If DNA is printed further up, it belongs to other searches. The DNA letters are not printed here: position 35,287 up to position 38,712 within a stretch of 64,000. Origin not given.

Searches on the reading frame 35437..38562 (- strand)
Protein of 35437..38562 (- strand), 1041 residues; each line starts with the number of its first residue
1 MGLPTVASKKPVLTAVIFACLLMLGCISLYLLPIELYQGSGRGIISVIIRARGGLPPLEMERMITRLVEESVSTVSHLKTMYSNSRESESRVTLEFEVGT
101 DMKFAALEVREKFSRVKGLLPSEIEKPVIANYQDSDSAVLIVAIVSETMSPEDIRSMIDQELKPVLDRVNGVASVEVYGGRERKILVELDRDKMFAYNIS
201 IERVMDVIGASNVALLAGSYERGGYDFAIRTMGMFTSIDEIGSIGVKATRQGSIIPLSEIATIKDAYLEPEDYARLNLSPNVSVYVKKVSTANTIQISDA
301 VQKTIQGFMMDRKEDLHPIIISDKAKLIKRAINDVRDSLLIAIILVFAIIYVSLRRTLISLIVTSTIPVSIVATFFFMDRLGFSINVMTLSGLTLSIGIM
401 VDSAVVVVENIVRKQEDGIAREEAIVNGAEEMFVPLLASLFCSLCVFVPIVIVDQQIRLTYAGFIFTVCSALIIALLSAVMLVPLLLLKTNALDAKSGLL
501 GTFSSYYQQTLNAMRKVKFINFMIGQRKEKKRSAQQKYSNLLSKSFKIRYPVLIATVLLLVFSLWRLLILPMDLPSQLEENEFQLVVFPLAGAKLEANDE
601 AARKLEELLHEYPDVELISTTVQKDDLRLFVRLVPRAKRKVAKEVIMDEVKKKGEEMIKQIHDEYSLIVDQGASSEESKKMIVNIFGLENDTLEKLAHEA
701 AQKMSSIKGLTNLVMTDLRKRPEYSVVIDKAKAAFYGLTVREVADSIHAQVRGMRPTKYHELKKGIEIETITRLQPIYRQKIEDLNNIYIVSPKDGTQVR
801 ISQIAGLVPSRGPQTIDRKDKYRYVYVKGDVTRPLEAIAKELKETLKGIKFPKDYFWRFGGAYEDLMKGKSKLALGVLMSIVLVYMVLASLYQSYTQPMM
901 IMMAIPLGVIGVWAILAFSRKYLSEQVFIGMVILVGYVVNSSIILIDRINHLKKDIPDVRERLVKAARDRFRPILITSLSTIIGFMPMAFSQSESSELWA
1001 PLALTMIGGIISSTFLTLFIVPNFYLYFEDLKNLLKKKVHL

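Call 9: search_protein_families(library=pfam, proteins=[window:35437-38562:-], max_evalue=0.01)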
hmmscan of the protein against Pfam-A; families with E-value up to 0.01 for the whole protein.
window:35437-38562:- (1041 aa): 3 families
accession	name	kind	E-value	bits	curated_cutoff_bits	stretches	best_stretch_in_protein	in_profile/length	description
PF00873.25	ACR_tran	-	2.2e-192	641.9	28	1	9-1028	7-1020/1021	AcrB/AcrD/AcrF family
PF02355.23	SecD_SecF_C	-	1.8e-09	37.7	20.5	1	873-1026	33-184/189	Protein export membrane protein SecD/SecF, C-terminal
PF03176.21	MMPL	-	8.4e-05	22.1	20.5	1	862-1022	133-296/333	MMPL family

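Call 15: find_encoding_contigs(protein=window:35437-38562:-, flank=10000, max_places=8)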
Protein window:35437-38562:- (1041 aa): 21 contigs read that carry it; 8 places shown.
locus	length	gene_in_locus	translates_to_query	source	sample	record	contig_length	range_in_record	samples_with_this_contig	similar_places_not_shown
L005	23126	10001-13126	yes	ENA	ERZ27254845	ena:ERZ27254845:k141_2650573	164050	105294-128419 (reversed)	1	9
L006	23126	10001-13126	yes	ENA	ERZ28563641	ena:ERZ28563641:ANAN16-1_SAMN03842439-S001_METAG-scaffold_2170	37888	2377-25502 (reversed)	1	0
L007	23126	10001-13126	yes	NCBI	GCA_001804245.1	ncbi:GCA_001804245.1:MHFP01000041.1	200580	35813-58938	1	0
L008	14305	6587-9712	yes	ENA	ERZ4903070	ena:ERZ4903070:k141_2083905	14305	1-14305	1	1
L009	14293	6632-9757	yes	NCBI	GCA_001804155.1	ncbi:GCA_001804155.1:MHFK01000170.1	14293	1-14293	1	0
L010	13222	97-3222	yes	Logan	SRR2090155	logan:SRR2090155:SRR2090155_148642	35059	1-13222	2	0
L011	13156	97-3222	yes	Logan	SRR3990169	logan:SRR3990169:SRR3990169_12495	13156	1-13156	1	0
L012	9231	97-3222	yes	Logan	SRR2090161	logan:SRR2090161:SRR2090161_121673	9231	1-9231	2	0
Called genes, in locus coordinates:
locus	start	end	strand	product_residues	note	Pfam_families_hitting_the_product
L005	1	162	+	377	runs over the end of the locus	PF02163:Peptidase_M50, PF13180:PDZ_2 (weak)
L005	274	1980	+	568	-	PF00587:tRNA-synt_2b, PF04073:tRNA_edit, PF03129:HGTP_anticodon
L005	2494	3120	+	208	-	PF13560:HTH_31 (weak), PF01381:HTH_3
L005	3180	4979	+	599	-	PF02321:OEP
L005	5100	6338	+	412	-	PF25944:Beta-barrel_RND (weak), PF25954:Beta-barrel_RND_2, PF25967:RND-MFP_C (weak), PF25975:CzcB_C (faint), PF25989:YknX_C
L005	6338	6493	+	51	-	-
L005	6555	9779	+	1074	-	PF00873:ACR_tran, PF03176:MMPL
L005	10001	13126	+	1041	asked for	PF00873:ACR_tran, PF02355:SecD_SecF_C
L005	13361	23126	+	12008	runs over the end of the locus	-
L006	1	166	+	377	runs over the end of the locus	PF02163:Peptidase_M50, PF13180:PDZ_2 (weak)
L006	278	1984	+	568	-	PF00587:tRNA-synt_2b, PF04073:tRNA_edit, PF03129:HGTP_anticodon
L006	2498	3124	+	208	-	PF13560:HTH_31 (weak), PF01381:HTH_3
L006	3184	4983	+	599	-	PF02321:OEP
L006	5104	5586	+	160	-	-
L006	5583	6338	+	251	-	PF25944:Beta-barrel_RND (weak), PF25954:Beta-barrel_RND_2, PF25990:Beta-barrel_YknX (faint), PF25967:RND-MFP_C (weak), PF25989:YknX_C, PF25975:CzcB_C (weak)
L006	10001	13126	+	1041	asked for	PF00873:ACR_tran, PF02355:SecD_SecF_C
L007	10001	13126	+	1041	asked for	PF00873:ACR_tran, PF02355:SecD_SecF_C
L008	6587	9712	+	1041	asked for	PF00873:ACR_tran, PF02355:SecD_SecF_C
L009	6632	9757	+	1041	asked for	PF00873:ACR_tran, PF02355:SecD_SecF_C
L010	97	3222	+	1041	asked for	PF00873:ACR_tran, PF02355:SecD_SecF_C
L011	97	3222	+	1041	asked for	PF00873:ACR_tran, PF02355:SecD_SecF_C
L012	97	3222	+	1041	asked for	PF00873:ACR_tran, PF02355:SecD_SecF_C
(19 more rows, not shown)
